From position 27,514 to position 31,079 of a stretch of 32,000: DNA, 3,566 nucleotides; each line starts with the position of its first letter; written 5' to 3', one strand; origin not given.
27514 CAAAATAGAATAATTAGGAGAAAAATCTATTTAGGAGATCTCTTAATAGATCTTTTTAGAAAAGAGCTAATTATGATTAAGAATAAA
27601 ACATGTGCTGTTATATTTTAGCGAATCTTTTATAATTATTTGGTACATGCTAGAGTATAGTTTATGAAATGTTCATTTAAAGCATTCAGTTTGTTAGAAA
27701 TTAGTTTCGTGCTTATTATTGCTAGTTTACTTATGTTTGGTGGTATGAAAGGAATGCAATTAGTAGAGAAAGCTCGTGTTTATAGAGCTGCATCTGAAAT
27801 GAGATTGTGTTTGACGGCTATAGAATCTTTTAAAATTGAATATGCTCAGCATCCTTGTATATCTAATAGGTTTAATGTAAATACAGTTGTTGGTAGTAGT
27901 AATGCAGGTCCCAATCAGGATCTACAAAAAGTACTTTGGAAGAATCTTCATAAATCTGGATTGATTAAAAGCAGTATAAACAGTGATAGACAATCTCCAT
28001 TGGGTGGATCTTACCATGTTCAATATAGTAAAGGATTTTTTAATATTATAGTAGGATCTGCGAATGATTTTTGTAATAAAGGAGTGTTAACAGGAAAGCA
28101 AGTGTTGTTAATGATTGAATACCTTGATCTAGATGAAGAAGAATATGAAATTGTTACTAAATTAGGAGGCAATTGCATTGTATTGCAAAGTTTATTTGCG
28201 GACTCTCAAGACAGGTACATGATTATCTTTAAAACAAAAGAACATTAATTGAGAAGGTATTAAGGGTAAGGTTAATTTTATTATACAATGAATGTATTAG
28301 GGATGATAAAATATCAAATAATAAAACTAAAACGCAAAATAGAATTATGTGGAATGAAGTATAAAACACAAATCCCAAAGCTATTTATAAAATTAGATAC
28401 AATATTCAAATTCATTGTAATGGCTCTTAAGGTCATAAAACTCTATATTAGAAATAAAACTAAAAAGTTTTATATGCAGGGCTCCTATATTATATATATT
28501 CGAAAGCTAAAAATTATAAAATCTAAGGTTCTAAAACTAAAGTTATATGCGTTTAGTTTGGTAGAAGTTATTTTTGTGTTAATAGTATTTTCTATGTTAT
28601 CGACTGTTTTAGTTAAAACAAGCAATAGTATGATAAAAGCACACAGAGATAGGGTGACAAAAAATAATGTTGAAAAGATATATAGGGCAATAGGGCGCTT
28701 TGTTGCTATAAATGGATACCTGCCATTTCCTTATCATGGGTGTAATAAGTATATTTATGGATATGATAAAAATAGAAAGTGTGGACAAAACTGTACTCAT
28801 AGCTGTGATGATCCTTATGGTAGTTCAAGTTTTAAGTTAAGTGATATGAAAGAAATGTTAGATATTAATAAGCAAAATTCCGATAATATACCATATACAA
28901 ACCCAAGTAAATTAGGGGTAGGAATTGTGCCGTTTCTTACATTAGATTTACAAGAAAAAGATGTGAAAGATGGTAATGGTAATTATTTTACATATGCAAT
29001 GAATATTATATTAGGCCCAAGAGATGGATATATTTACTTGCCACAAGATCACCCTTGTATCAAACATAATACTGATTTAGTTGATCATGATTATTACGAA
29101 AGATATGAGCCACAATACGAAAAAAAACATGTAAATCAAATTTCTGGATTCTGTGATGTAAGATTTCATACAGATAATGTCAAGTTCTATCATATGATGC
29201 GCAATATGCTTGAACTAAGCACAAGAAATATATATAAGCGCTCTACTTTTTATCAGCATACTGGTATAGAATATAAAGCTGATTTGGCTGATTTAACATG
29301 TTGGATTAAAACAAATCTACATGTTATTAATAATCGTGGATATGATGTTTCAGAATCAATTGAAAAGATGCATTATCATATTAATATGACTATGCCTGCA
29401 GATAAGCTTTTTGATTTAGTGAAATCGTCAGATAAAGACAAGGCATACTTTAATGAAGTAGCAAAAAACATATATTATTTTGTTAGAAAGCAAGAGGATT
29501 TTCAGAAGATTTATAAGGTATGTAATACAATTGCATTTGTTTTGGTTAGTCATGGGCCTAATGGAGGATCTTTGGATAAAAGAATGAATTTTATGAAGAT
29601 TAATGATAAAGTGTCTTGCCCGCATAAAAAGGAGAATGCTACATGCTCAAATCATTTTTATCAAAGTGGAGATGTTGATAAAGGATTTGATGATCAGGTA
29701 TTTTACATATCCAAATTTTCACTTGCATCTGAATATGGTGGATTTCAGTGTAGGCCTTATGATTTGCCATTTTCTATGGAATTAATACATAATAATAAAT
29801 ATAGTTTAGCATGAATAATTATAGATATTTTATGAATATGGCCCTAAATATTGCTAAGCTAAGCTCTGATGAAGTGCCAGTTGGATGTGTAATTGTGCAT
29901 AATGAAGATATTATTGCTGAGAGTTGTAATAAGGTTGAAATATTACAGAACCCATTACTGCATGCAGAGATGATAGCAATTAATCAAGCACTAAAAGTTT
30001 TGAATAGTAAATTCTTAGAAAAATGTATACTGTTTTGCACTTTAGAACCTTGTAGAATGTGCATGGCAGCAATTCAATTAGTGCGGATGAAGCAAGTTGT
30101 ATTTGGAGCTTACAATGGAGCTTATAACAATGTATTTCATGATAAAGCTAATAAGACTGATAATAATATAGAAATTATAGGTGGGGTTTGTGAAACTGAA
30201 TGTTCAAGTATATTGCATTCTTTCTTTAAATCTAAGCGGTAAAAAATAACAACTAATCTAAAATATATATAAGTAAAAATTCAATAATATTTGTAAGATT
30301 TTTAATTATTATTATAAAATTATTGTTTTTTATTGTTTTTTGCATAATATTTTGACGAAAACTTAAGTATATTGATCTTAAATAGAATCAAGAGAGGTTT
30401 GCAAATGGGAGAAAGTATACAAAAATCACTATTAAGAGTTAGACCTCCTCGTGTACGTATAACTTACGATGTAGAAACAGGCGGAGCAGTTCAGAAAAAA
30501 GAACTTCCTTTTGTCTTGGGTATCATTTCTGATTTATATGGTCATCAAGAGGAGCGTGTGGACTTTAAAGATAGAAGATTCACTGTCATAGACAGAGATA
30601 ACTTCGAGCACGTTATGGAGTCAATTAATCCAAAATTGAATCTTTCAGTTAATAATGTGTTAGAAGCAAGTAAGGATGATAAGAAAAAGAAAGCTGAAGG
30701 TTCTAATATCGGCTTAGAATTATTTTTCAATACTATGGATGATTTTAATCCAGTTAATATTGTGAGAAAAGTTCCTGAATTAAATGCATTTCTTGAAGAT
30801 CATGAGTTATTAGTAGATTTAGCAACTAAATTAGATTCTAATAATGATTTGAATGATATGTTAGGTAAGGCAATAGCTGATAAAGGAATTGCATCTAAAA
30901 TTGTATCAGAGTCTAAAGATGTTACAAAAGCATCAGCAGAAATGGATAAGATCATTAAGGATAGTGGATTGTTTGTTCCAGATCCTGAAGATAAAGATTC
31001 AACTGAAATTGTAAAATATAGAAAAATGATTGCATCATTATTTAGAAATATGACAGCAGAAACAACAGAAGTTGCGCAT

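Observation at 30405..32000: T6SS sheath subunits TssB and TssC encoded as a single continuous ORF (absent from the supplied ORF track)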

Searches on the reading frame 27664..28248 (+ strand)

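Call 7: search_protein_families(library=pfam, proteins=[window:27664-28248:+], max_evalue=0.001)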
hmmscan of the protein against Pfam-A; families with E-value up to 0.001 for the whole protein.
window:27664-28248:+ (194 aa): 0 families

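Call 78: search_protein_families(library=ncbifam, proteins=[window:27664-28248:+], max_evalue=0.01)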
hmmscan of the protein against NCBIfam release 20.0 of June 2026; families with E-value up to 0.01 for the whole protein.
window:27664-28248:+ (194 aa): 1 family
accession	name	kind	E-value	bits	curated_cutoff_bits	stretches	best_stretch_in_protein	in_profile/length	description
TIGR01710.1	typeII_sec_gspG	equivalog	0.0095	16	88.85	0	7-68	2-64/134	type II secretion system major pseudopilin GspG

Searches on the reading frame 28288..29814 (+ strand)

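Call 7: search_protein_families(library=pfam, proteins=[window:28288-29814:+], max_evalue=0.001)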
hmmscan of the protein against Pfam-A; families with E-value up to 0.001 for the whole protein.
window:28288-29814:+ (508 aa): 0 families

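Call 78: search_protein_families(library=ncbifam, proteins=[window:28288-29814:+], max_evalue=0.01)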
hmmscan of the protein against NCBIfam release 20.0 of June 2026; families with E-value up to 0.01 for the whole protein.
window:28288-29814:+ (508 aa): 1 family
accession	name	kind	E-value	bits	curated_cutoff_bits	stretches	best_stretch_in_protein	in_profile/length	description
NF041013.1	T4P_ComGE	equivalog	0.0078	16.3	49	0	86-121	3-38/83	competence type IV pilus minor pilin ComGE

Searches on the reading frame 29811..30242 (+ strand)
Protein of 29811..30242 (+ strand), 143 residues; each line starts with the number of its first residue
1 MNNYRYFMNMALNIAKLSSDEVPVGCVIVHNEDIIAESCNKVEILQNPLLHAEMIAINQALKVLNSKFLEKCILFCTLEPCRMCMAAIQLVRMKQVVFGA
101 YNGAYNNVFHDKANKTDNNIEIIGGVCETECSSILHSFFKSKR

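Call 7: search_protein_families(library=pfam, proteins=[window:29811-30242:+], max_evalue=0.001)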
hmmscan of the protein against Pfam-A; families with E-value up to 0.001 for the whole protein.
window:29811-30242:+ (143 aa): 3 families
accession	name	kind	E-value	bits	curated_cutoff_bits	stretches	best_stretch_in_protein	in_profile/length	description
PF00383.29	dCMP_cyt_deam_1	-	1.6e-26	92.6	25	1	1-99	1-101/102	Cytidine and deoxycytidylate deaminase zinc-binding region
PF14437.12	MafB19-deam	-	1.2e-24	87.2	27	1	5-143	5-142/142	MafB19-like deaminase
PF14439.12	Bd3614-deam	-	2.4e-05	24.7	38.5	1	46-89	31-75/113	Bd3614-like deaminase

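Call 78: search_protein_families(library=ncbifam, proteins=[window:29811-30242:+], max_evalue=0.01)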
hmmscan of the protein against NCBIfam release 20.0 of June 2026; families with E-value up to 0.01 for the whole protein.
window:29811-30242:+ (143 aa): 5 families
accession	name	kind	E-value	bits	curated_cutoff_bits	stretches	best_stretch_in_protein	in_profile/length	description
NF008113.2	PRK10860.1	equivalog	3.3e-27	95.3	150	1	4-143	7-152/165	tRNA adenosine(34) deaminase TadA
TIGR00326.1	eubact_ribD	equivalog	6.2e-08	32.2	156.35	1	20-82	17-70/343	bifunctional diaminohydroxyphosphoribosylaminopyrimidine deaminase/5-amino-6-(5-phosphoribosylamino)uracil reductase RibD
NF041025.1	antiphage_deaminase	equivalog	7.4e-08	31.7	400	1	50-117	338-405/437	anti-phage dCTP deaminase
TIGR02571.1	ComEB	equivalog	0.0004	20.4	219.45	0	50-99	68-115/151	ComE operon protein 2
NF008052.0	PRK10786.1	equivalog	0.0014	17.4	500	1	6-92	5-95/367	bifunctional diaminohydroxyphosphoribosylaminopyrimidine deaminase/5-amino-6-(5-phosphoribosylamino)uracil reductase RibD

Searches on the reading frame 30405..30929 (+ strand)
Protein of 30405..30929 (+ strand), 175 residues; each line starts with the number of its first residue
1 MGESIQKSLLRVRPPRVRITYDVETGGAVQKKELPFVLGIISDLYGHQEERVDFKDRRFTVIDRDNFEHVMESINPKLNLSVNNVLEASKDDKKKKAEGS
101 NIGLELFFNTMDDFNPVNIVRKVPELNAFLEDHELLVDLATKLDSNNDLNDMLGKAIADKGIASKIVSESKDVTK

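Call 28: find_homologous_proteins(query=window:30405-30929:+, max_evalue=0.00001)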
Query window:30405-30929:+ (175 aa): 924 proteins with E <= 0.00001 among 981 candidates; the best 120 are listed.
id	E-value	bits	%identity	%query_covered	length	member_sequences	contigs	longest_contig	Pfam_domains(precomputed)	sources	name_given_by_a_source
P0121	4.0e-39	152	49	97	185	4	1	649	PF05591.18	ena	-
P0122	1.7e-38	150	49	98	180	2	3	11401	PF05591.18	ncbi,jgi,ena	jgi:type VI secretion system protein ImpB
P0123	2.1e-38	150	52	91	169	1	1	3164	PF05591.18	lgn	-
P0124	1.1e-37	147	51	92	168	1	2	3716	PF05591.18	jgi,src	-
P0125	1.2e-37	147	51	92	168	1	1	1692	PF05591.18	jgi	jgi:type VI secretion system protein ImpB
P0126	1.5e-37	147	51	90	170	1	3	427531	PF05591.18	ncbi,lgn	-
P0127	1.6e-37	147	52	87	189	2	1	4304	PF05591.18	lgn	-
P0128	2.5e-37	146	51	90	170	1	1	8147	PF05591.18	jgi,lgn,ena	-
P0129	3.6e-37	146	47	98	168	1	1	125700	PF05591.18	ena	-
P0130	4.4e-37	145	50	93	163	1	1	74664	PF05591.18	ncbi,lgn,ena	-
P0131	6.7e-37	145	48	90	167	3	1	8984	PF05591.18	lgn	-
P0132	8.1e-37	144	50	90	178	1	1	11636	PF05591.18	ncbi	ncbi:MAG: type VI secretion system contractile sheath small subunit [Paracraurococcus sp.]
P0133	8.2e-37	144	51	90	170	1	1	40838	PF05591.18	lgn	-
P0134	8.4e-37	144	52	90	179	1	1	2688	PF05591.18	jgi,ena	-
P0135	8.6e-37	144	49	91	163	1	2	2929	PF05591.18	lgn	-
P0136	9.9e-37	144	49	90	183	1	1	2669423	PF05591.18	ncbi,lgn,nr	ncbi:MAG: type VI secretion system contractile sheath small subunit [Rhodospirillales bacterium]|nr:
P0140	1.2e-36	144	49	91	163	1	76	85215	PF05591.18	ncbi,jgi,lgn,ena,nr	ncbi:type VI secretion system contractile sheath small subunit [Ignavibacteria bacterium]|nr:type VI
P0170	1.3e-35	140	48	90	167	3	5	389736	PF05591.18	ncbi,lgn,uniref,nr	ncbi:type VI secretion system contractile sheath small subunit [Niveispirillum irakense]|uniref:type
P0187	4.4e-35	139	51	91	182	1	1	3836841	PF05591.18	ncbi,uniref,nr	ncbi:type VI secretion system contractile sheath small subunit [Gallaecimonas kandeliae]|uniref:type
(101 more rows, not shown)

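Call 64: find_encoding_contigs(protein=P0136, flank=3000, max_places=1)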
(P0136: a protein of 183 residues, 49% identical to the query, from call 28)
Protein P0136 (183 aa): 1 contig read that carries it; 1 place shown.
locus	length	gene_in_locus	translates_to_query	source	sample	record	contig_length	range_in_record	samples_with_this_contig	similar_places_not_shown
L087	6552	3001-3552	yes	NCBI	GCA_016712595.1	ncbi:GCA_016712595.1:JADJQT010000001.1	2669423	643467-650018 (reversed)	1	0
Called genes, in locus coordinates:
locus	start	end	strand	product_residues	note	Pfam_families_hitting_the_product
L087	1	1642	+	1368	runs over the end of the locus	PF14331:IcmF-related_N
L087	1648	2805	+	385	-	PF06812:ImpA_N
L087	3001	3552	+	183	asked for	PF05591:T6SS_VipA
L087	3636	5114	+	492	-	PF05943:VipB, PF18945:VipB_2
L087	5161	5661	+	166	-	PF05638:T6SS_HCP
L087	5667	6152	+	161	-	PF04965:GPW_gp25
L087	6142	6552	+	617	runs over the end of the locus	PF05947:T6SS_TssF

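Call 65: find_encoding_contigs(protein=P0140, flank=3000, max_places=1)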
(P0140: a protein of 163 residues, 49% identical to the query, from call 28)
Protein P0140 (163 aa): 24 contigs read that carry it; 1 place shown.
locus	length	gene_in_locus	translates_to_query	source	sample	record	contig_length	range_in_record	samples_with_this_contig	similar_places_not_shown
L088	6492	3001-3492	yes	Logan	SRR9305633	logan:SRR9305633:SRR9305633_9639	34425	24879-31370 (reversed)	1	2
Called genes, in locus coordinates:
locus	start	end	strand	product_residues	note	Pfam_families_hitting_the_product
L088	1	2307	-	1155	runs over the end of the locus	PF14870:PSII_BNR (faint), PF15902:Sortilin-Vps10 (weak), PF02012:BNR (faint), PF15902:Sortilin-Vps10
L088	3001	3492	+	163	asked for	PF05591:T6SS_VipA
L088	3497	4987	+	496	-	PF05943:VipB, PF18945:VipB_2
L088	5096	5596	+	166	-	PF05638:T6SS_HCP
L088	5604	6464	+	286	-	PF01471:PG_binding_1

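Call 66: find_encoding_contigs(protein=P0170, flank=3000, max_places=1)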
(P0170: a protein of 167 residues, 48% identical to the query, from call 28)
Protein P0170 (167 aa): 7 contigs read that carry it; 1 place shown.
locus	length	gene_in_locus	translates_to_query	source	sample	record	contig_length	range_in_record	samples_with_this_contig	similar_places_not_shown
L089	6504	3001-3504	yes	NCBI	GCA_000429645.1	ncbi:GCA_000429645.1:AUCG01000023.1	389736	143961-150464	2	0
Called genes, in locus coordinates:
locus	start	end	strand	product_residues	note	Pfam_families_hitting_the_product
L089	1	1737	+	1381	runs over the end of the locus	PF14331:IcmF-related_N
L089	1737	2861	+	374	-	PF06812:ImpA_N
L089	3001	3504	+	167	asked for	PF05591:T6SS_VipA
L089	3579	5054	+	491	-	PF05943:VipB, PF18945:VipB_2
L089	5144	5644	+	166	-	PF05638:T6SS_HCP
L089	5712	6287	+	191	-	PF04965:GPW_gp25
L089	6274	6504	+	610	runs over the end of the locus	PF05947:T6SS_TssF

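Call 67: find_encoding_contigs(protein=P0187, flank=3000, max_places=1)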
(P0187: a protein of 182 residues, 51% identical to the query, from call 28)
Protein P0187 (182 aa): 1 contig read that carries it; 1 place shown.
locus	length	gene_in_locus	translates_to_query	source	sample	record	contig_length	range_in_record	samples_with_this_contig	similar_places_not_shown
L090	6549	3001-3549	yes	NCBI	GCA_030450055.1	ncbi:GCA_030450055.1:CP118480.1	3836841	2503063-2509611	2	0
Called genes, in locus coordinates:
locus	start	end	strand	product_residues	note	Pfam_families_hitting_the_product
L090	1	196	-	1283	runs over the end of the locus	PF14331:IcmF-related_N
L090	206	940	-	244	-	PF09850:DotU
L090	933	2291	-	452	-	PF05936:T6SS_VasE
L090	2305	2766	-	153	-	-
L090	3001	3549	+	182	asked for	PF05591:T6SS_VipA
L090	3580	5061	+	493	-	PF05943:VipB, PF18945:VipB_2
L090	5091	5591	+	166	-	PF05638:T6SS_HCP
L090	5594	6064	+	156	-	PF04965:GPW_gp25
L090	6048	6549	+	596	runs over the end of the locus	PF05947:T6SS_TssF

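Call 68: find_encoding_contigs(protein=P0126, flank=3000, max_places=1)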
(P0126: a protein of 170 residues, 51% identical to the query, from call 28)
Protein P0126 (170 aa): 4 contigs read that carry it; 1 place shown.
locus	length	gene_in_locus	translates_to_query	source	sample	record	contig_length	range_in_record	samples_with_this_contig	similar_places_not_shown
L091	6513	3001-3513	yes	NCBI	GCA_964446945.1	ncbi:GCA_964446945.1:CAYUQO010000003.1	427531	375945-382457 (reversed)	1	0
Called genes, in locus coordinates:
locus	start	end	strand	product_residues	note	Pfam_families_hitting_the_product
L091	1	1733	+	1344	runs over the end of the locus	PF14331:IcmF-related_N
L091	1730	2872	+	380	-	PF06812:ImpA_N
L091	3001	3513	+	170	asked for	PF05591:T6SS_VipA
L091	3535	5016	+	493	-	PF05943:VipB, PF18945:VipB_2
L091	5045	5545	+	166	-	PF05638:T6SS_HCP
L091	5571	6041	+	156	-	PF04965:GPW_gp25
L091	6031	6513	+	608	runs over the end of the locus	PF05947:T6SS_TssF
